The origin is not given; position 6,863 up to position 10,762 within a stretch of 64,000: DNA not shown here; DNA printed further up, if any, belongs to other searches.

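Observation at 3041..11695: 2849-aa membrane-anchored giant protein with a TTG start and no recognisable domains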

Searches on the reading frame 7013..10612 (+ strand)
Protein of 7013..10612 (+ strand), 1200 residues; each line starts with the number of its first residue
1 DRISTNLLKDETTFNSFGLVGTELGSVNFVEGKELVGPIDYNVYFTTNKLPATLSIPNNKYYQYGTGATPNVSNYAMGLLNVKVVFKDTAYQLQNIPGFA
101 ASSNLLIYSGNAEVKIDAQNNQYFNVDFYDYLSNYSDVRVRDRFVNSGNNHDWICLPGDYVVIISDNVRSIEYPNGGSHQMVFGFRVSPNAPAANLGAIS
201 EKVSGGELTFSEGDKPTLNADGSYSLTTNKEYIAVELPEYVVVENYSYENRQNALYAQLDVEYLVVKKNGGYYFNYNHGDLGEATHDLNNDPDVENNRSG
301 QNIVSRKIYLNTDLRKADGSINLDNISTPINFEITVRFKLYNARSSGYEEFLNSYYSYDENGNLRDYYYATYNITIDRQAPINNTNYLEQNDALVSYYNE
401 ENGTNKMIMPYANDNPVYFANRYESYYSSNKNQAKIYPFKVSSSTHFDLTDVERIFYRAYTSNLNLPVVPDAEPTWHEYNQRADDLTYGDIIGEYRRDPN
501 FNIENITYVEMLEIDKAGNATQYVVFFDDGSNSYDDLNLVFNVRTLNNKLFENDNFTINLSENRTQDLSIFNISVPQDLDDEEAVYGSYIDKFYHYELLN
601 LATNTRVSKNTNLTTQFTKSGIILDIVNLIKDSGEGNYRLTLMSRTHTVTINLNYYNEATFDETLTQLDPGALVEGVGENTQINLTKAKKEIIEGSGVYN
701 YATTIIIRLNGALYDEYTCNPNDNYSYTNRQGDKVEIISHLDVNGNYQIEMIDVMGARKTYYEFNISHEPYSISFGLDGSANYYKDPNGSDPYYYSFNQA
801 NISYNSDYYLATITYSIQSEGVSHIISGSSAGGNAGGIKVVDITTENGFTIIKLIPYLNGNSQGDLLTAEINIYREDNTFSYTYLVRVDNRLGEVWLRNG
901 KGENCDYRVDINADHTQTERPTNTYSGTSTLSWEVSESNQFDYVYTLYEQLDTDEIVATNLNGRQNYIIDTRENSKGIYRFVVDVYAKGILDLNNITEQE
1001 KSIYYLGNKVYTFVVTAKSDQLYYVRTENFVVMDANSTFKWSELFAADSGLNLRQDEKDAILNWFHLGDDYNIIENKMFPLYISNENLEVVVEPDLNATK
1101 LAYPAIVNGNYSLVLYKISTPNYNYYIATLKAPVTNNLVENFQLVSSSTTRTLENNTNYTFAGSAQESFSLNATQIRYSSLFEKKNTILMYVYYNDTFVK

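Call 79: predict_structure(alignment_id=A3)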
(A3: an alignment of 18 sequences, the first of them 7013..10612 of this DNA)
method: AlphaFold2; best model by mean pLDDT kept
length: 1200 residues; sequences in the alignment: 18
mean_pLDDT: 77.2   pTM: 0.47
mean pLDDT of the five models: 77.2, 75.0, 74.0, 72.0, 71.4
residues with pLDDT >= 90: 167; 70-90: 723; 50-70: 258; < 50: 52
segments of 3 or more residues with pLDDT < 50: 63-76, 114-121, 204-209, 502-504, 533-536, 580-589
pLDDT, mean of each block of 10 residues (from residue 1): 72 69 84 82 89 74 44 48 88 75 77 49 70 79 76 86 75 59 89 84 54 77 86 86 67 82 89 81 66 81 84 82 78 91 69 86 87 91 93 90 88 79 91 91 90 90 78 77 82 70 65 92 86 55 65 57 60 66 45 85 83 74 80 83 80 76 64 69 84 67 82 82 81 84 69 65 61 83 66 82 83 86 74 80 86 86 83 78 86 82 80 73 79 81 90 87 84 85 84 67 83 81 79 83 77 73 75 75 87 80 78 88 85 72 75 61 65 73 74 58
secondary structure, 60 per line:
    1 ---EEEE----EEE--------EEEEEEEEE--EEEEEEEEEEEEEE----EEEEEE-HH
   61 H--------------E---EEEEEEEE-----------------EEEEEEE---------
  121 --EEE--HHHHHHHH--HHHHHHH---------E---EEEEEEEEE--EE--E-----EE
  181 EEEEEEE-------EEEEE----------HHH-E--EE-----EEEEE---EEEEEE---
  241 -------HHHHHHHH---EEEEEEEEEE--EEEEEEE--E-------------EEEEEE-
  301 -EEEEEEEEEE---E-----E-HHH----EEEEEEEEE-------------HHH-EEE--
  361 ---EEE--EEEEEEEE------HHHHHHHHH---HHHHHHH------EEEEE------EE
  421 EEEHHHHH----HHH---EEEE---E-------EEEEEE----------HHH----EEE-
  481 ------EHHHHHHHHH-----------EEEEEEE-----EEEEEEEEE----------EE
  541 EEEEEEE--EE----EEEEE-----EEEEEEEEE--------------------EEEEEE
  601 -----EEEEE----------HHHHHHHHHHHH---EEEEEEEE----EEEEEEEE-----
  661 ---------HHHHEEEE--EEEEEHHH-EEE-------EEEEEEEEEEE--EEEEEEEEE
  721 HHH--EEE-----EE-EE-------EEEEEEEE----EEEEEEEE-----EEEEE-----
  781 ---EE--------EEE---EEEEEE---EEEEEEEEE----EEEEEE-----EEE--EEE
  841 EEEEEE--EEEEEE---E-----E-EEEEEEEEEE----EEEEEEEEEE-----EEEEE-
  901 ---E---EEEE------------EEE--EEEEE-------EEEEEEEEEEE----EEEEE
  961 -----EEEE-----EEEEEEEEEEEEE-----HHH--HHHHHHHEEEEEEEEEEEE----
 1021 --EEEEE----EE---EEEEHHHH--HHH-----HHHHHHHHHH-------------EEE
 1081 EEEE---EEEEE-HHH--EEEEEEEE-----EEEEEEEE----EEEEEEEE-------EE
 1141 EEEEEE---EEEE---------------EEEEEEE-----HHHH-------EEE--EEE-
elements in order (helices of 4 or more, strands of 3 or more residues): E4-7 E12-14 E23-31 E34-47 E52-57 E80-87 E105-111 E123-125 H128-135 H138-144 E158-166 E179-187 E195-199 E224-228 E232-237 H248-255 E259-268 E271-277 E294-299 E302-311 E330-338 E356-358 E364-366 E369-376 H383-391 H395-401 E408-412 E419-423 H424-428 E439-442 E454-459 E477-479 H488-496 E508-514 E520-528 E539-547 E556-560 E566-574 E595-600 E606-610 H621-632 E636-643 E648-655 H670-673 E674-677 E680-684 E689-691 E699-709 E712-720 E726-728 E746-753 E758-765 E771-775 E794-796 E800-805 E809-817 E822-827 E833-835 E838-846 E849-854 E866-875 E880-889 E895-899 E908-911 E924-926 E929-933 E941-951 E956-960 E966-969 E975-987 H998-1004 E1005-1016 E1023-1027 E1037-1040 H1041-1044 H1055-1064 E1078-1084 E1088-1092 E1099-1106 E1112-1119 E1124-1131 E1139-1146 E1150-1153 E1169-1175 H1181-1184 E1192-1194 E1197-1199

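Call 82: fold_search(model_id=the predicted structure, library=pdb)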
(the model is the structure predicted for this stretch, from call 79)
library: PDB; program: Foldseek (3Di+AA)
matches with E <= 10: 1915; with E <= 0.001: 22
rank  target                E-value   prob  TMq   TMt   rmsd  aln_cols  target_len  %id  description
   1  9u60_E                1.1e-08  0.99  0.10  0.09  50.7      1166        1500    7  C3 convertases zymogen C4b2 in loading state (released 2026-01-14)
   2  5i5k_A                9.7e-08  0.99  0.10  0.08  29.1       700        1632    9  Structure of complement C5 in complex with eculizumab (released 2016-03-16)
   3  8cml_E                1.9e-07  1.00  0.12  0.18  31.6       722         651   10  Cryo-EM structure of complement C5 in complex with nanobodies UNbC5-1 and UNbC5-2 (released 2023-09-27)
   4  9u62_E                6.7e-07  0.90  0.10  0.09  50.6      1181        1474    8  AP pathways C3 convertase C3bBbP and C3 complex (released 2026-01-14)
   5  5jpm_A                8.7e-07  0.97  0.08  0.13  31.4       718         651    9  Structure of the complex of human complement C4 with MASP-2 rebuilt using iMDFF (released 2016-08-10)
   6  9u5z_E                9.1e-07  0.84  0.09  0.08  48.6      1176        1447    7  C3 convertases zymogen C4b2 in activation state (released 2026-01-14)
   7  9u61_E                1.0e-06  0.80  0.09  0.08  50.0      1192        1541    6  CP/MBL pathways C3 convertase C4b2a and C3 complex (released 2026-01-14)
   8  8qy5_A                1.2e-06  0.99  0.11  0.18  29.2       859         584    8  Structure of interleukin 6. (released 2024-02-21)
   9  7b2m_A                4.2e-06  0.98  0.11  0.16  31.5       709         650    8  Cryo-EM structure of complement C4b in complex with nanobody E3 (released 2022-03-02)
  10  7q60                  6.0e-06  0.77  0.10  0.09  49.5      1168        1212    8  Structure of TEV cleaved A2ML1 (A2ML1-TE) (released 2022-04-20)
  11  9ijj_4I               9.0e-06  0.35  0.08  0.04  46.8      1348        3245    8  In situ structure of the central apparatus in mouse sperm axoneme. (released 2025-06-04)
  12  8v2b_C                4.3e-05  0.54  0.08  0.11  27.9      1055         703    8  Cryo-EM structure of mouse type II OSM receptor complex: model for full extracellular assembly (released 2024-11-20)
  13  7o7o_A                5.3e-05  0.41  0.09  0.09  54.1      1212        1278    7  (h-alpha2M)4 semiactivated II state (released 2022-04-13)
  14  8dpt_A                5.9e-05  0.90  0.08  0.18  22.9       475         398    9  The structure of the IL-11 signalling complex, with full-length extracellular gp130 (released 2023-11-29)
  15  7o7n_A                6.9e-05  0.35  0.09  0.08  54.0      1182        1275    7  (h-alpha2M)4 semiactivated I state (released 2022-04-13)
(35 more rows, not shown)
